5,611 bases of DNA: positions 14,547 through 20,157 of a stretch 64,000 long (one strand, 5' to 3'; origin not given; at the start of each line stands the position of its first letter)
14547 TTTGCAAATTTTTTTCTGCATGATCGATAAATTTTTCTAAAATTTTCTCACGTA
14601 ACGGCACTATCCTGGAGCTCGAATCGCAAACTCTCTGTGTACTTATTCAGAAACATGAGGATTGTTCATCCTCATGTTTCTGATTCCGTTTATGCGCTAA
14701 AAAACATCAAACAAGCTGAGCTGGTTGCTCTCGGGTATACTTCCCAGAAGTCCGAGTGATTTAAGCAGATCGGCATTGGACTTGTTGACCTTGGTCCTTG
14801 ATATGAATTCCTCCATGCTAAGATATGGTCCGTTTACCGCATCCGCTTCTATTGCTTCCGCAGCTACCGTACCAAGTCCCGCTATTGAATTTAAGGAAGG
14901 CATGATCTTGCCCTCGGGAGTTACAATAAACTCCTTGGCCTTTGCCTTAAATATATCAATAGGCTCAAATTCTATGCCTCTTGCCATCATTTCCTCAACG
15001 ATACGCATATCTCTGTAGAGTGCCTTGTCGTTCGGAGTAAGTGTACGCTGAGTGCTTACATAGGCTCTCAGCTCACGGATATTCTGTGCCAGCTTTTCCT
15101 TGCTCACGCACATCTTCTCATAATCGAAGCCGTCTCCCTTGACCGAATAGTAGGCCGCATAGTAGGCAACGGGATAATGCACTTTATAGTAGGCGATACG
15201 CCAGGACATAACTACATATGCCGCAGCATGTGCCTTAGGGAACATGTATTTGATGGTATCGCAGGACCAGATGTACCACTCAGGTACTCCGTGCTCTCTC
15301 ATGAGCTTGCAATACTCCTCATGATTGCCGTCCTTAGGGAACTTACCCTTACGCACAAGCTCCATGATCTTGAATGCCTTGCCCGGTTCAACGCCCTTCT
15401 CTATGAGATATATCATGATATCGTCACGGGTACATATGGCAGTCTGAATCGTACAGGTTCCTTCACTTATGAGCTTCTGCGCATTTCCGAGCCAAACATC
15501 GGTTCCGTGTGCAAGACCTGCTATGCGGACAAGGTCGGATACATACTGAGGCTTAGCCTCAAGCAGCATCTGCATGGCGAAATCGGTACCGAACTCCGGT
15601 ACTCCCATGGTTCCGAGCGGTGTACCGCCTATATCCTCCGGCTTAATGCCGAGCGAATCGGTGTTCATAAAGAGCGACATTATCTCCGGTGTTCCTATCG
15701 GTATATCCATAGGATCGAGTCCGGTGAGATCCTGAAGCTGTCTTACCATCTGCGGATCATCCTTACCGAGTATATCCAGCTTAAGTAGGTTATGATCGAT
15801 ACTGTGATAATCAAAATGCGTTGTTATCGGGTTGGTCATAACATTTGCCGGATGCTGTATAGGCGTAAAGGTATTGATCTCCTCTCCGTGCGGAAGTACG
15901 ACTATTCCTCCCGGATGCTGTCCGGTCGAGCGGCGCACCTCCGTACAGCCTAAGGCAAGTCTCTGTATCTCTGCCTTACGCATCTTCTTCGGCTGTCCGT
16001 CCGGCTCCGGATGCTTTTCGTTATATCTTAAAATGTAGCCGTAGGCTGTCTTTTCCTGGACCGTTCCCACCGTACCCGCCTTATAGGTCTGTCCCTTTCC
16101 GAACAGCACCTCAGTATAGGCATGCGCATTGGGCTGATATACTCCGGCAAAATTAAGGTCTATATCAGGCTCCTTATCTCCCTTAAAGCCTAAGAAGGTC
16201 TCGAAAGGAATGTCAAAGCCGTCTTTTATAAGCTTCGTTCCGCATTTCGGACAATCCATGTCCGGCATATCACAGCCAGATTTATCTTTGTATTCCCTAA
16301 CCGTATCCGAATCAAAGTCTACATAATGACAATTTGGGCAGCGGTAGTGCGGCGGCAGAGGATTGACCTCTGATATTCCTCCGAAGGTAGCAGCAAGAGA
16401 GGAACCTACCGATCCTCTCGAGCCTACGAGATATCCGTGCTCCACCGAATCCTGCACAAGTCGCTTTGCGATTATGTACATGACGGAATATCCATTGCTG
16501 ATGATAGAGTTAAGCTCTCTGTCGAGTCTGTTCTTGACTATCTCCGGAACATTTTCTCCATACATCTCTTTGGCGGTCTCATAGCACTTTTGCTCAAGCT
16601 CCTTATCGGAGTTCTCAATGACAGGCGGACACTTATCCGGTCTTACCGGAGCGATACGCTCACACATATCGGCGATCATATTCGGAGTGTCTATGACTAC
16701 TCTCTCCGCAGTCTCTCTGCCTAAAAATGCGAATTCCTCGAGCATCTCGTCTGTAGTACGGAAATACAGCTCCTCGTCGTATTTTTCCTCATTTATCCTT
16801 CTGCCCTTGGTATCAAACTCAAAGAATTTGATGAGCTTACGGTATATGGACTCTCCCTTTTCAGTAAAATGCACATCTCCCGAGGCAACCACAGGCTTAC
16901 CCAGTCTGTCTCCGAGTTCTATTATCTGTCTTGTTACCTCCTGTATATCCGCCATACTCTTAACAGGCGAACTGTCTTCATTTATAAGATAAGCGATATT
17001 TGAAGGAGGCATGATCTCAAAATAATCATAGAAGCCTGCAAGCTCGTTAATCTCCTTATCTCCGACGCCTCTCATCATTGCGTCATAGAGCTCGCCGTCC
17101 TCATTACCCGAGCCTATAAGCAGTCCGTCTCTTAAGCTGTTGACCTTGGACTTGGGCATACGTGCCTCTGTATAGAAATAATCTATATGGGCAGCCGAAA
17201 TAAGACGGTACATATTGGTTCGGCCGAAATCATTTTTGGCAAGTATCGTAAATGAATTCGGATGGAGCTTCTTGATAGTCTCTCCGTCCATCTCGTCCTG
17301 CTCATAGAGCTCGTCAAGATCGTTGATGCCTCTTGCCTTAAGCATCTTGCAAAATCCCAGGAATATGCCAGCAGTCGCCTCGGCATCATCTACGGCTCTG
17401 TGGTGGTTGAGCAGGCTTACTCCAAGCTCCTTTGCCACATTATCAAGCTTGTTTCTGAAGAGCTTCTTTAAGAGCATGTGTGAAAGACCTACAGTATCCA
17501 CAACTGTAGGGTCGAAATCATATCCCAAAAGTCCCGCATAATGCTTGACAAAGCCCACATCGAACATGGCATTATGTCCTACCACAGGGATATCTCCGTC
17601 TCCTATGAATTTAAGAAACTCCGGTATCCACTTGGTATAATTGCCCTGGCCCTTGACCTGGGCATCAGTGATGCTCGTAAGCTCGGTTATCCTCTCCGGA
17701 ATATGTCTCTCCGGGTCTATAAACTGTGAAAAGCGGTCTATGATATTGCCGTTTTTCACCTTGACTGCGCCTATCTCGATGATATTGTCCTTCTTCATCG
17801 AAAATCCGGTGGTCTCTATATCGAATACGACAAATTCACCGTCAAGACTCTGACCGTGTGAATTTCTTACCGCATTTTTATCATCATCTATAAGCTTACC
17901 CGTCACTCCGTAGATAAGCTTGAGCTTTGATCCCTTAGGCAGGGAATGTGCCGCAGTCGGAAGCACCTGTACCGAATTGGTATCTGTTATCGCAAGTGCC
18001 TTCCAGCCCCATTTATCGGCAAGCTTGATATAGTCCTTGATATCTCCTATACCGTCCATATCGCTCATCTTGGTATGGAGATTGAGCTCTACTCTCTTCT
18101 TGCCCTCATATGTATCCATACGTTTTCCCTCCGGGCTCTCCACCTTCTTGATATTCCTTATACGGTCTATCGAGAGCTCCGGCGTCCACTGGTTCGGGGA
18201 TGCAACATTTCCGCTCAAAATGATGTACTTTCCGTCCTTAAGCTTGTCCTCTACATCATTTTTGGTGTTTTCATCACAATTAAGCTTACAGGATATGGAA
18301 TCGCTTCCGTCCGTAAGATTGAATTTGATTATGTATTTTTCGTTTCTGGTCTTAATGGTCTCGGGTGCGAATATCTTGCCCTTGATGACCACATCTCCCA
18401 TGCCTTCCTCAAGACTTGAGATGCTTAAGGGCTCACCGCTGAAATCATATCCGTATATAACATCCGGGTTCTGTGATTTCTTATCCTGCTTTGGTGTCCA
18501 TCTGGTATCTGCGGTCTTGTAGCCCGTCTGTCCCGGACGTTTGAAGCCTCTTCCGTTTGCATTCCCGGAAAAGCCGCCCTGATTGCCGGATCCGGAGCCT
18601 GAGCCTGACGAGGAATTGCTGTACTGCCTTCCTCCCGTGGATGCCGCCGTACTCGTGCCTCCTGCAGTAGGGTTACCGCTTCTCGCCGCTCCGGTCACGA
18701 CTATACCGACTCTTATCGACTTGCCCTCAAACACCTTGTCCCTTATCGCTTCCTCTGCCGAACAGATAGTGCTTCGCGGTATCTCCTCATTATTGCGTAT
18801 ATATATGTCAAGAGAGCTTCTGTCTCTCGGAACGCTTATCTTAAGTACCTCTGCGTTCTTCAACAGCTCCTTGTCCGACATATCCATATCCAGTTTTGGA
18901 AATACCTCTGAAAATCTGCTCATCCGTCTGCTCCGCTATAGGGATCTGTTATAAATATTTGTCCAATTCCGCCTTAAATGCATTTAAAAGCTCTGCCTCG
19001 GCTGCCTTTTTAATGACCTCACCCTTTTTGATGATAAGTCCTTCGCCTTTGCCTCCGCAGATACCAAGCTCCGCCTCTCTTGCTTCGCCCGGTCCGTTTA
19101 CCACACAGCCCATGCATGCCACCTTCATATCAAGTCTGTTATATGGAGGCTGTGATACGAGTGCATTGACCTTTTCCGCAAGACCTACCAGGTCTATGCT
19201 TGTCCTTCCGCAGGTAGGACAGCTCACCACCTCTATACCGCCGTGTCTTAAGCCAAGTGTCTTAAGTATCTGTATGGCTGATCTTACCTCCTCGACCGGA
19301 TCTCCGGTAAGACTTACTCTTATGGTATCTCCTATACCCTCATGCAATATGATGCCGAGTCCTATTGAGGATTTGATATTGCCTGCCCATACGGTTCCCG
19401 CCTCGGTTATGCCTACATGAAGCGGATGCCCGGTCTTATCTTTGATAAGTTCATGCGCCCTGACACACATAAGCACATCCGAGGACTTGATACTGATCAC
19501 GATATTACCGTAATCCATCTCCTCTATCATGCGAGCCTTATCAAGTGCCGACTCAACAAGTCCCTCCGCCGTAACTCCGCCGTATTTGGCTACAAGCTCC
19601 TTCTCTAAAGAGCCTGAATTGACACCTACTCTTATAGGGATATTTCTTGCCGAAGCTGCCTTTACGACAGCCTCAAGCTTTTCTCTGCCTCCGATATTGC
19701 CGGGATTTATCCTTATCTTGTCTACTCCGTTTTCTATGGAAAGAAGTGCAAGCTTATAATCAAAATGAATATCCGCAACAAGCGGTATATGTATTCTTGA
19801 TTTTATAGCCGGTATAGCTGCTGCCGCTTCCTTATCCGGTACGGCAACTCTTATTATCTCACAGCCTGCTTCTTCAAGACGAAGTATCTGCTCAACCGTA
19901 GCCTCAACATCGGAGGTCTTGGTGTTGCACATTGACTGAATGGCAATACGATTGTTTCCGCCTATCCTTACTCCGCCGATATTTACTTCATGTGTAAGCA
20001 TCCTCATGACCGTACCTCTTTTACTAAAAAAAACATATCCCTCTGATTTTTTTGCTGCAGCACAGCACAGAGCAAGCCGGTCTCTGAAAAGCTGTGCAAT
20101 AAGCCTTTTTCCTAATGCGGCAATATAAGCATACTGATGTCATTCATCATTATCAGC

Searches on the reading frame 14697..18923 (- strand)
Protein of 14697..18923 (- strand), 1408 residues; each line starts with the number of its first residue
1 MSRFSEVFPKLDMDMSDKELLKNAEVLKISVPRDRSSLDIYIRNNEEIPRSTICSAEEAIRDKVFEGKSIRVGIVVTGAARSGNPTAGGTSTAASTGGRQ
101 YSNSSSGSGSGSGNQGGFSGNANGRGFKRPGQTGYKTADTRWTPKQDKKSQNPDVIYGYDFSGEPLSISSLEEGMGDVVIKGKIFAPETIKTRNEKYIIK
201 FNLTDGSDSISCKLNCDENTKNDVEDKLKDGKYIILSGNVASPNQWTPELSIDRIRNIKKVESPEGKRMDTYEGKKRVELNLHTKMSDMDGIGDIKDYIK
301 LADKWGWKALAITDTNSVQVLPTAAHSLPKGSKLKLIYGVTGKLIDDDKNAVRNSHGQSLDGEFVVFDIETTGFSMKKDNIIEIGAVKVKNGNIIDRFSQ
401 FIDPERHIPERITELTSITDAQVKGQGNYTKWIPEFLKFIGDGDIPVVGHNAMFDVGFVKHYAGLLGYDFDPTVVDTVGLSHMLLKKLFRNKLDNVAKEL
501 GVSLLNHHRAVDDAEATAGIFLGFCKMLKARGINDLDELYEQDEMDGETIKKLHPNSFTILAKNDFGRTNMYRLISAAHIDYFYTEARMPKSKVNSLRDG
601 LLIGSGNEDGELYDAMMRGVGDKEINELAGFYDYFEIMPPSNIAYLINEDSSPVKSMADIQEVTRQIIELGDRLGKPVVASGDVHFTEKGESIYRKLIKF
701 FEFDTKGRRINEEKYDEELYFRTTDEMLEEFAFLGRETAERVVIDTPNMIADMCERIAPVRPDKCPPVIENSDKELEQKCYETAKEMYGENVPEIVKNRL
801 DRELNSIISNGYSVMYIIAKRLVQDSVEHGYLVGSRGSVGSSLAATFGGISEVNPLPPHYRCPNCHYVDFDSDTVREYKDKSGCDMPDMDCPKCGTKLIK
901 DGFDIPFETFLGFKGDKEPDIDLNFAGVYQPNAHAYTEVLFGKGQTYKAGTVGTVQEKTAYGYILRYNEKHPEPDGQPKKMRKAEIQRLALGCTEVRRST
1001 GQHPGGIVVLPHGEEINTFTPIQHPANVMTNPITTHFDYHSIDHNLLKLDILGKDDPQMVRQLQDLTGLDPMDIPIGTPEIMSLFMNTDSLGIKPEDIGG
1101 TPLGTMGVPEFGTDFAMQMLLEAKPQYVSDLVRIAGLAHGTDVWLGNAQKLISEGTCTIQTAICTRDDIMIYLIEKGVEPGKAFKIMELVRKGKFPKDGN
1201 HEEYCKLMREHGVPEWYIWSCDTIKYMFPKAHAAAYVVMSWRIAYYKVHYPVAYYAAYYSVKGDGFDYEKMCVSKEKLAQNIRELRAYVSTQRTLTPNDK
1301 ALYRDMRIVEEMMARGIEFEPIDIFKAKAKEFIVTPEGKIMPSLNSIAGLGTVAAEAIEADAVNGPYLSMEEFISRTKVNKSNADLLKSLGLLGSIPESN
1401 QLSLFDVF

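Call 19: search_protein_families(library=pfam, proteins=[window:14697-18923:-], max_evalue=0.00001)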
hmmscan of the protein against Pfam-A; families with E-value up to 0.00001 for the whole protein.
window:14697-18923:- (1408 aa): 8 families
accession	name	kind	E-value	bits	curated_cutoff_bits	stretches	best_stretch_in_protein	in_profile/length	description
PF07733.18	DNA_pol3_alpha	-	5.2e-53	180.7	23.9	1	775-1053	2-260/260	Bacterial DNA polymerase III alpha NTPase domain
PF00929.31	RNase_T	-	8.7e-36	124.4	24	1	365-521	1-164/164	Exonuclease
PF17657.6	DNA_pol3_finger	-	1.4e-19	70.5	22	1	1057-1211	2-165/166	Bacterial DNA polymerase III alpha subunit finger domain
PF02811.25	PHP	-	1.1e-14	55.5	26.4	1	280-632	2-148/164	PHP domain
PF14480.11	DNA_pol3_a_NI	-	2.7e-10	40.5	22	1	3-72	1-70/72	DNA polymerase III polC-type N-terminus I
PF14579.12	HHH_6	-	5.8e-10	39.7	25.6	1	1316-1398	1-85/90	Helix-hairpin-helix motif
PF13482.12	RNase_H_2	-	6.1e-07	30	22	1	366-503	2-116/165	RNase_H superfamily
PF01336.31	tRNA_anti-codon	-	1.6e-06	28.4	27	1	178-256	1-73/75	OB-fold nucleic acid binding domain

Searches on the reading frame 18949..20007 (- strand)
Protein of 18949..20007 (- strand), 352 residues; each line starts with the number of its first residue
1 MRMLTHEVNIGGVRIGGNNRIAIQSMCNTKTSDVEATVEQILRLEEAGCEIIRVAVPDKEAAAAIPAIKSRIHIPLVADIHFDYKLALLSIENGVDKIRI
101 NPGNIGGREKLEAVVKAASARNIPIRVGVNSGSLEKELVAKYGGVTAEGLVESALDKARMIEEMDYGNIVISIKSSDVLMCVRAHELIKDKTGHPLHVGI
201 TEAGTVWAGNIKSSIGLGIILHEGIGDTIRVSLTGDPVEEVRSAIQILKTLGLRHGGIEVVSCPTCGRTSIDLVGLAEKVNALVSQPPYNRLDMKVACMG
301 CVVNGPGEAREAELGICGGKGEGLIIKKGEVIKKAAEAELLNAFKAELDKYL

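Call 19: search_protein_families(library=pfam, proteins=[window:18949-20007:-], max_evalue=0.00001)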
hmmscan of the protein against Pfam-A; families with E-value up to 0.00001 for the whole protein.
window:18949-20007:- (352 aa): 1 family
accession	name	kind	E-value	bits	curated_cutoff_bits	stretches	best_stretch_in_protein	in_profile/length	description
PF04551.19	GcpE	-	9.1e-146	485.7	32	1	5-349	1-342/343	GcpE protein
